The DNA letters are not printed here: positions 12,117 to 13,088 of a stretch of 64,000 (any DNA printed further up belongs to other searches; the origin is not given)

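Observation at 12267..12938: Heme-oxygenase-like putative diiron oxidase inserted between rpfC and rpfF: possible DSF-tailoring or DSF-destroying enzyme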

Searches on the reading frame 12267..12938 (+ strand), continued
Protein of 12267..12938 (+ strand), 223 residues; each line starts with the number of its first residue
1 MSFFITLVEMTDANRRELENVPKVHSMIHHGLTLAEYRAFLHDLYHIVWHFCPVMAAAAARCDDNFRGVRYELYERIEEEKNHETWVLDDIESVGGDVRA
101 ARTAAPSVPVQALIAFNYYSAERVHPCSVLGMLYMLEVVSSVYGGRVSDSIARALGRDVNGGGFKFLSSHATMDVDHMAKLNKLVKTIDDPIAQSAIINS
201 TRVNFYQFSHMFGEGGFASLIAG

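Call 16: search_protein_families(library=pfam, proteins=[P0126, P0138, P0144, P0147, P0155, P0167, P0166, P0160, P0175, P0214], max_evalue=0.01)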
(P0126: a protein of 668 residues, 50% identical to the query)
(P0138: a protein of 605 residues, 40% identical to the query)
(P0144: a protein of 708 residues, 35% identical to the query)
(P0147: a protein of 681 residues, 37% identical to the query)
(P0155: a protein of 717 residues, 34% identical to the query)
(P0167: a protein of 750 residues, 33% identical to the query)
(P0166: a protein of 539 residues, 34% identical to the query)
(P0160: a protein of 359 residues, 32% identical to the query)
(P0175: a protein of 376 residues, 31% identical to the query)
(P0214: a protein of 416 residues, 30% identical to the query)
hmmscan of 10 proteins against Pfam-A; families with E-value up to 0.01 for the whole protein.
P0126 (668 aa): 3 families
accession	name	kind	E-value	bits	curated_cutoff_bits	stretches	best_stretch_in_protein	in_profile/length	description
PF00378.25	ECH_1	-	5.4e-23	82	27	1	162-277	85-201/251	Enoyl-CoA hydratase/isomerase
PF14518.11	Haem_oxygenas_2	-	1.9e-22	80.4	28.9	1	493-658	2-173/177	Iron-containing redox enzyme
PF16113.10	ECH_2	-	1.1e-11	45.3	27.2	1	109-299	35-226/335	Enoyl-CoA hydratase/isomerase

P0138 (605 aa): 4 families
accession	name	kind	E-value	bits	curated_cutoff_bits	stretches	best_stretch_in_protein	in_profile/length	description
PF00378.25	ECH_1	-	4e-21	75.9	27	1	156-245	87-176/251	Enoyl-CoA hydratase/isomerase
PF14518.11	Haem_oxygenas_2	-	3e-18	66.7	28.9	1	430-596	2-174/177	Iron-containing redox enzyme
PF16113.10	ECH_2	-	5.4e-08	33.2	27.2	1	106-278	40-208/335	Enoyl-CoA hydratase/isomerase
PF03070.21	TENA_THI-4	-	0.00052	20.3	22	1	419-586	20-185/210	TENA/THI-4/PQQC family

P0144 (708 aa): 4 families
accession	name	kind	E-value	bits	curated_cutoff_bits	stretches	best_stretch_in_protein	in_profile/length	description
PF00501.34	AMP-binding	-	1.3e-53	182.7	29.9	1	7-334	21-384/384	AMP-binding enzyme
PF14518.11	Haem_oxygenas_2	-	9.7e-26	91.1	28.9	1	526-692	2-176/177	Iron-containing redox enzyme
PF23562.2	AMP-binding_C_3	-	0.0032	18.3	20.8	1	365-419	1-55/124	AMP-binding enzyme C-terminal domain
PF13193.12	AMP-binding_C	-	0.0089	17.4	24.5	0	381-445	2-66/76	AMP-binding enzyme C-terminal domain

P0147 (681 aa): 4 families
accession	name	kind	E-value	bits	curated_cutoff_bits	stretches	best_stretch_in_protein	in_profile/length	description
PF00501.34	AMP-binding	-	1.8e-38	132.8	29.9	2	124-307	167-354/384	AMP-binding enzyme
PF14518.11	Haem_oxygenas_2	-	5.8e-26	91.8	28.9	1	497-663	2-175/177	Iron-containing redox enzyme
PF01126.25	Heme_oxygenase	-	1.9e-06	28.3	23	1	460-668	2-202/204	Heme oxygenase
PF23562.2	AMP-binding_C_3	-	0.0017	19.2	20.8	1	355-451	2-110/124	AMP-binding enzyme C-terminal domain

P0155 (717 aa): 3 families
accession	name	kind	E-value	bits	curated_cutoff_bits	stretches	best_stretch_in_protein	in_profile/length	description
PF00501.34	AMP-binding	-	4.1e-55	187.6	29.9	1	9-335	2-384/384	AMP-binding enzyme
PF14518.11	Haem_oxygenas_2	-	6.7e-25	88.3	28.9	1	531-700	2-176/177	Iron-containing redox enzyme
PF23562.2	AMP-binding_C_3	-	5.1e-05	24.1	20.8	1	365-481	1-119/124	AMP-binding enzyme C-terminal domain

P0167 (750 aa): 4 families
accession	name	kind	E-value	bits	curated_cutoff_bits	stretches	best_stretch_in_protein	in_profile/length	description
PF00501.34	AMP-binding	-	1.8e-41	142.7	29.9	1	9-329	1-357/384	AMP-binding enzyme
PF14518.11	Haem_oxygenas_2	-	8.4e-29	101.1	28.9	1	561-728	2-176/177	Iron-containing redox enzyme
PF01126.25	Heme_oxygenase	-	0.00065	20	23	1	525-732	3-202/204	Heme oxygenase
PF03070.21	TENA_THI-4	-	0.00099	19.4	22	1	544-646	15-116/210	TENA/THI-4/PQQC family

P0166 (539 aa): 5 families
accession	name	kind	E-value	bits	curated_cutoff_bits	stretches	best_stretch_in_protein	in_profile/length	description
PF14518.11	Haem_oxygenas_2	-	8.7e-23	81.5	28.9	1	357-521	2-174/177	Iron-containing redox enzyme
PF00501.34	AMP-binding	-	1.6e-15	57.2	29.9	1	15-167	203-357/384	AMP-binding enzyme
PF23562.2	AMP-binding_C_3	-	5.6e-07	30.4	20.8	1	214-288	3-87/124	AMP-binding enzyme C-terminal domain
PF13193.12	AMP-binding_C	-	0.0016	19.8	24.5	1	228-292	2-70/76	AMP-binding enzyme C-terminal domain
PF01126.25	Heme_oxygenase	-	0.004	17.4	23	1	400-528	74-203/204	Heme oxygenase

P0160 (359 aa): 3 families
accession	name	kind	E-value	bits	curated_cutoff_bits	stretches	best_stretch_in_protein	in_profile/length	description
PF14518.11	Haem_oxygenas_2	-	2.3e-23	83.4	28.9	1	175-341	2-175/177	Iron-containing redox enzyme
PF23562.2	AMP-binding_C_3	-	5e-05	24.1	20.8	1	33-121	15-111/124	AMP-binding enzyme C-terminal domain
PF13193.12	AMP-binding_C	-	0.0017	19.6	24.5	1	35-93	2-62/76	AMP-binding enzyme C-terminal domain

P0175 (376 aa): 3 families
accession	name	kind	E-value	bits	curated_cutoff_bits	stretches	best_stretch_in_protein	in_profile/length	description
PF14518.11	Haem_oxygenas_2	-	4.1e-31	108.6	28.9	1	192-359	2-176/177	Iron-containing redox enzyme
PF23562.2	AMP-binding_C_3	-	2.3e-07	31.7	20.8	1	39-140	4-112/124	AMP-binding enzyme C-terminal domain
PF01126.25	Heme_oxygenase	-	9.3e-05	22.8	23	1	155-364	2-203/204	Heme oxygenase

P0214 (416 aa): 5 families
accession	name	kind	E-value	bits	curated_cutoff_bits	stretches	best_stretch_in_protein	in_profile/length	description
PF14518.11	Haem_oxygenas_2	-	4.7e-34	118.2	28.9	1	224-391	2-176/177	Iron-containing redox enzyme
PF03070.21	TENA_THI-4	-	5.8e-07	29.9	22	1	204-312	13-119/210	TENA/THI-4/PQQC family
PF23562.2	AMP-binding_C_3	-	0.00012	22.8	20.8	1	38-142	3-115/124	AMP-binding enzyme C-terminal domain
PF01126.25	Heme_oxygenase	-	0.00018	21.8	23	1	265-397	71-204/204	Heme oxygenase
PF13193.12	AMP-binding_C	-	0.0028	19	24.5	0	52-114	2-67/76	AMP-binding enzyme C-terminal domain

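Call 23: search_solved_structures(query=A1, max_evalue=10, show_alignments=5)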
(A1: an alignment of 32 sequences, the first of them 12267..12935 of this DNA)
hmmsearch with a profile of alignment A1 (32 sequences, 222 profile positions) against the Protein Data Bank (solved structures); distinct sequences matched with E-value up to 10: 40.
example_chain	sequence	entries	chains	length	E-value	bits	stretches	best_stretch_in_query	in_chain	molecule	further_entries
3dde_A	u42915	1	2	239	5e-35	124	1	5-217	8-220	TENA/THI-4 protein, Domain of Unknown Function with a Heme Oxygenase-like Fold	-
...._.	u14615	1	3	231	2.1e-13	53.3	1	1-208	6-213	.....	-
8va9_A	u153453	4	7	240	2.6e-13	52.9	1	1-208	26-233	4-aminobenzoate synthase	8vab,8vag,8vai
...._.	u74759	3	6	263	3.4e-09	39.5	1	4-188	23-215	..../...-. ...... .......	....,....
6p5q_A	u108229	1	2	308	5.6e-09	38.8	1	4-188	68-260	UndA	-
9pj4_A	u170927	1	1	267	1.2e-08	37.7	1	13-201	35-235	4-aminobenzoate synthase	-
3oql_A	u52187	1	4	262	1.9e-08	37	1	5-186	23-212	TenA homolog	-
9ypi_A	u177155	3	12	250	2.5e-08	36.7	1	53-201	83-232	Mangotoxin biosynthesis protein MboA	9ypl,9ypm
1rtw_A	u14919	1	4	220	4.7e-05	25.9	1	3-66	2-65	transcriptional activator, putative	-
2gm7_A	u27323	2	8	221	0.00024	23.6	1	7-64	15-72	tenA homolog/Thi-4 Thiaminase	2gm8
1z72_A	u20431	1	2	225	0.00064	22.2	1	6-138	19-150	transcriptional regulator, putative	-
2a6b_A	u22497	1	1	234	0.00069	22.1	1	6-138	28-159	hypothetical protein spr0628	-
5btq_A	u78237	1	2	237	0.003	20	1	3-47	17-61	Heme oxygenase 1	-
4wd4_A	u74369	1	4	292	0.006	19.1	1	3-47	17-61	Heme oxygenase 1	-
5kzl_A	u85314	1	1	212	0.015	17.7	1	1-47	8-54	Heme oxygenase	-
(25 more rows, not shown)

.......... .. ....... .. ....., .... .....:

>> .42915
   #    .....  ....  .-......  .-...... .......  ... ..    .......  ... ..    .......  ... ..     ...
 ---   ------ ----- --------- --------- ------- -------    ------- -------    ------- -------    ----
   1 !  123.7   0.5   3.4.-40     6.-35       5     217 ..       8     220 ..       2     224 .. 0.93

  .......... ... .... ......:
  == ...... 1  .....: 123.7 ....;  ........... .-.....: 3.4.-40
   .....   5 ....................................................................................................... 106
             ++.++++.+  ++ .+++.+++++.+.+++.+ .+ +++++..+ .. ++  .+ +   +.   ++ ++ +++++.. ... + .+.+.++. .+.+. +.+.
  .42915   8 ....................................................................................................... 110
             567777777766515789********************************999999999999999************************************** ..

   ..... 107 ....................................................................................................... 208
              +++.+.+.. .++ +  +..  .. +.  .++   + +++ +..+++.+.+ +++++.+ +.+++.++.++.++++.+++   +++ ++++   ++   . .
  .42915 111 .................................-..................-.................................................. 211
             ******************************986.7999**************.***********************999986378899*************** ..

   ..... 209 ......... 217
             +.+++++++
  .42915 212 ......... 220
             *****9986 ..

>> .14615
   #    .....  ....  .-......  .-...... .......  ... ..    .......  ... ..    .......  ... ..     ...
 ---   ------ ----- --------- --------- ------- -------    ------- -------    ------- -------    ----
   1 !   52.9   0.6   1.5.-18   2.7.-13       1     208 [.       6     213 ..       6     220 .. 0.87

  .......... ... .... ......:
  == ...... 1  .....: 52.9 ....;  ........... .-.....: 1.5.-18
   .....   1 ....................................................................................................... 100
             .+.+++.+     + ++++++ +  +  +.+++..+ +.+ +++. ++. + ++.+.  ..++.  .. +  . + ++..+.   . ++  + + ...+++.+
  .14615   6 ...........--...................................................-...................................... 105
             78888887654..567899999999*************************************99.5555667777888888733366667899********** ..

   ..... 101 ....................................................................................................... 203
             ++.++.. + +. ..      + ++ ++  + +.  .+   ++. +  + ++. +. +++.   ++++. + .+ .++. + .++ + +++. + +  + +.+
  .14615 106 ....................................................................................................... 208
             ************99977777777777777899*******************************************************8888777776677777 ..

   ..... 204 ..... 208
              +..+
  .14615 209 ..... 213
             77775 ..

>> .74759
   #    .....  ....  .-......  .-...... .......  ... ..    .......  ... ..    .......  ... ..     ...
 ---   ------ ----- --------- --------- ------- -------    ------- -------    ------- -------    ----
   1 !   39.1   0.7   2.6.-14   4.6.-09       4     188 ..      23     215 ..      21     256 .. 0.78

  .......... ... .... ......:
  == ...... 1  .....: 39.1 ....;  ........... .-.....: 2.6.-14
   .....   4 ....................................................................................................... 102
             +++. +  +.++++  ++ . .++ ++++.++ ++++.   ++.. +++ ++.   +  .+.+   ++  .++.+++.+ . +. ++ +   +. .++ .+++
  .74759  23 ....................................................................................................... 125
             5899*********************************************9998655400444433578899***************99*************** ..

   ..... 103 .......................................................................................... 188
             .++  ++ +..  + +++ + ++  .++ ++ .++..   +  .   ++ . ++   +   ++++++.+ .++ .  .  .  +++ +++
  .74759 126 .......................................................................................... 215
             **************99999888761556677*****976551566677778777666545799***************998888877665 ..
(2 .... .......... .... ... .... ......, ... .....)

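Call 28: find_related_loci(query=A3, collection=genome_contigs, flank=8000)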
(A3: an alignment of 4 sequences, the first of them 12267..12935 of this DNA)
Query A3 (223 aa) in genome_contigs; peptide patterns used: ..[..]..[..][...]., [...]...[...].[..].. (x = any residue, [..] = any of these).
600 stretches matched a pattern (row limit reached: there are more); 254 encode a relative of the query (tblastn E <= 1e-3); the best 80 are kept; 80 distinct loci.
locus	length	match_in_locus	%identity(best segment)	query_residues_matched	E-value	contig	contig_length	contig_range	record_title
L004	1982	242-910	91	1-223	1e-152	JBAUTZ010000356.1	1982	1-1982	MAG: Burkholderiales bacterium isolate MFD01873_ilm_asm_bin12 k127_171259, whole genome shotgun sequence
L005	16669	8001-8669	91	1-223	7e-138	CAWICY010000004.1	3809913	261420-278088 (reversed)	MAG: uncultured proteobacterium isolate MFD00822.bin.1.211 genome assembly, contig: contig_20852, whole genome shotgun s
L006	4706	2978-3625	88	1-216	1e-134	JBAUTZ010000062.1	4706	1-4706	MAG: Burkholderiales bacterium isolate MFD01873_ilm_asm_bin12 k127_248205, whole genome shotgun sequence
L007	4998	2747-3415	84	1-223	2e-133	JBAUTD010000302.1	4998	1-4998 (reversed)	MAG: Burkholderiales bacterium isolate MFD01526_ilm_asm_bin20 k127_175654, whole genome shotgun sequence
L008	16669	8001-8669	82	1-223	3e-128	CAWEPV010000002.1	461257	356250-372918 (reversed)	MAG: uncultured beta proteobacterium isolate MFD02923.bin.1.139 genome assembly, contig: contig_17100, whole genome shot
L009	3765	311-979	82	1-223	2e-130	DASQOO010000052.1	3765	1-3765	MAG TPA_asm: Steroidobacteraceae bacterium isolate SMAG_U10805 k141_1479361, whole genome shotgun sequence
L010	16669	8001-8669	82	1-223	3e-126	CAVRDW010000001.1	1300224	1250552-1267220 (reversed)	MAG: uncultured beta proteobacterium isolate MFD10007.bin.2.212 genome assembly, contig: contig_29432, whole genome shot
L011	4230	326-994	80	1-223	3e-127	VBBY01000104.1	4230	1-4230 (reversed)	MAG: Betaproteobacteria bacterium isolate BP_3 14_0927_02_20cm_scaffold_9068_e:7254, whole genome shotgun sequence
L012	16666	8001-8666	82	1-222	3e-125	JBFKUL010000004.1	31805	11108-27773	MAG: Burkholderiales bacterium isolate Mix_sand23.2022.09.G.8 k141_668229_length_31805_cov_19.7256, whole genome shotgun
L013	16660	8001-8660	80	1-220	2e-124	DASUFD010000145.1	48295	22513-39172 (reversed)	MAG TPA_asm: Burkholderiales bacterium isolate SMAG_U1370 k141_582727, whole genome shotgun sequence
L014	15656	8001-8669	77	1-223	1e-122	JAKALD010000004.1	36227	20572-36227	MAG: Proteobacteria bacterium isolate WY5.bin10 NODE_1633_length_36227_cov_1.622964, whole genome shotgun sequence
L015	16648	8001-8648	81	1-217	5e-122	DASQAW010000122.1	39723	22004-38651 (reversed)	MAG TPA_asm: Burkholderiales bacterium isolate SMAG_U11655 k141_693498, whole genome shotgun sequence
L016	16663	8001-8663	77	1-221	5e-121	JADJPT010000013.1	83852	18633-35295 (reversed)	MAG: Betaproteobacteria bacterium isolate Fred_18-Q3-R57-64_BATAC.609 tig00022109-10-836620, whole genome shotgun sequen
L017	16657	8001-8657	77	1-219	3e-121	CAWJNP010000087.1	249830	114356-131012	MAG: uncultured beta proteobacterium isolate MFD02832.bin.2.128 genome assembly, contig: contig_9018, whole genome shotg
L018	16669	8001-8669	80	1-223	7e-121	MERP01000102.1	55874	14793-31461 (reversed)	MAG: Betaproteobacteria bacterium RIFCSPLOWO2_12_FULL_68_19 rifcsplowo2_12_scaffold_548, whole genome shotgun sequence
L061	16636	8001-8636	55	1-213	7e-78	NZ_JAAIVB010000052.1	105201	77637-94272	Noviherbaspirillum galbum strain 17J57-3 31415.17J573.1_52_17J573.00052_31415.17J573.1, whole genome shotgun sequence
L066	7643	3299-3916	50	22-223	3e-65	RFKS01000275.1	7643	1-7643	MAG: Alphaproteobacteria bacterium isolate J134 k99_1193547, whole genome shotgun sequence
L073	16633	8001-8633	48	1-212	6e-62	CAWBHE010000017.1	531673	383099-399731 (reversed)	MAG: uncultured beta proteobacterium isolate MFD05942.bin.2.249 genome assembly, contig: contig_68743, whole genome shot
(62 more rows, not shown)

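Call 31: predict_structure(alignment_id=A1)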
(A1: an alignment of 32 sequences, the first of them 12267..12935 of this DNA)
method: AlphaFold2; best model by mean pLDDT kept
length: 223 residues; sequences in the alignment: 32
mean_pLDDT: 95.9   pTM: 0.91
mean pLDDT of the five models: 95.9, 94.1, 93.9, 93.8, 93.6
residues with pLDDT >= 90: 210; 70-90: 12; 50-70: 1; < 50: 0
segments of 3 or more residues with pLDDT < 50: none
pLDDT, mean of each block of 10 residues (from residue 1): 93 95 96 97 98 99 98 98 98 98 97 99 98 97 96 96 94 92 96 98 97 88 73
secondary structure, 60 per line:
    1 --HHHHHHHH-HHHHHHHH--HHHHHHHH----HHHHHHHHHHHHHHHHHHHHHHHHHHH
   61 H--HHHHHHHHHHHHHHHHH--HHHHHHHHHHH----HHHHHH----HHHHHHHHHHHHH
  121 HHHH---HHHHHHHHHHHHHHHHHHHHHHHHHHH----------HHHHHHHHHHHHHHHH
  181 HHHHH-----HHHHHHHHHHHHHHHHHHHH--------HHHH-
elements in order: H3-10 H12-19 H22-29 H34-61 H64-80 H83-93 H98-103 H108-124 H128-154 H165-185 H191-210 H219-222

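Call 34: fold_search(model_id=the predicted structure, library=pdb)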
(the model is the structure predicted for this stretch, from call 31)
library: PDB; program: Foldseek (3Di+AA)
matches with E <= 10: 745; with E <= 0.001: 78
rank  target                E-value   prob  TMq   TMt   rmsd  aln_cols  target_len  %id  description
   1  3dde_A                6.4e-08  1.00  0.84  0.81   2.5       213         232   20  Crystal structure of a domain of unknown function with a heme oxygenase-like fold (sden_3740) from shewanella denitrif (released 2008-06-24)
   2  3dde_B                1.5e-07  1.00  0.84  0.81   2.4       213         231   20  Crystal structure of a domain of unknown function with a heme oxygenase-like fold (sden_3740) from shewanella denitrif (released 2008-06-24)
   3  8va9_A                2.2e-06  1.00  0.83  0.86   2.7       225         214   16  Crystal structure of FeII/MnII CtCADD from Chlamydia trachomatis (released 2024-11-06)
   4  3oql_A                8.0e-06  1.00  0.77  0.71   3.2       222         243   15  Crystal structure of a TenA homolog (PSPTO1738) from Pseudomonas syringae pv. tomato str. DC3000 at 2.54 A resolution (released 2010-10-06)
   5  8vag_A                8.3e-06  1.00  0.75  0.77   3.8       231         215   16  Crystal structure of MnII/MnII CtCADD from Chlamydia trachomatis (released 2024-11-06)
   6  3oql_C                1.2e-05  1.00  0.75  0.70   3.4       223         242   14  Crystal structure of a TenA homolog (PSPTO1738) from Pseudomonas syringae pv. tomato str. DC3000 at 2.54 A resolution (released 2010-10-06)
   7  3oql_B                1.6e-05  1.00  0.76  0.70   3.4       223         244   15  Crystal structure of a TenA homolog (PSPTO1738) from Pseudomonas syringae pv. tomato str. DC3000 at 2.54 A resolution (released 2010-10-06)
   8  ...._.                1.6e-05  1.00  0.76  0.67   4.0       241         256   15  UndA, an oxygen-activating, non-heme iron dependent desaturase/decarboxylase (released 2014-12-24)
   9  6p5q_A                1.6e-05  1.00  0.74  0.66   3.9       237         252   14  X-ray structure of Fe(II)-soaked UndA bound to lauric acid (released 2019-09-18)
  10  6p5q_B                2.2e-05  1.00  0.67  0.63   5.8       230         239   17  X-ray structure of Fe(II)-soaked UndA bound to lauric acid (released 2019-09-18)
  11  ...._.                3.0e-05  1.00  0.75  0.78   3.2       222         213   16  Crystal structure of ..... from Chlamydia trachomatis (released 2004-05-04)
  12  1udd_A                3.0e-05  1.00  0.74  0.77   3.8       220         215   11  TenA homologue protein from P.horikoshii OT3 (released 2004-06-01)
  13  1udd_B                3.2e-05  1.00  0.75  0.78   3.6       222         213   14  TenA homologue protein from P.horikoshii OT3 (released 2004-06-01)
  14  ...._B                3.3e-05  1.00  0.76  0.79   3.5       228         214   16  Crystal structure of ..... from Chlamydia trachomatis (released 2004-05-04)
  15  1xk0_A                4.0e-05  1.00  0.78  0.80   3.6       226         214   14  Crystal Structures of the G139A, G139A-NO and G143H Mutants of Human Heme Oxygenase-1 (released 2005-12-06)
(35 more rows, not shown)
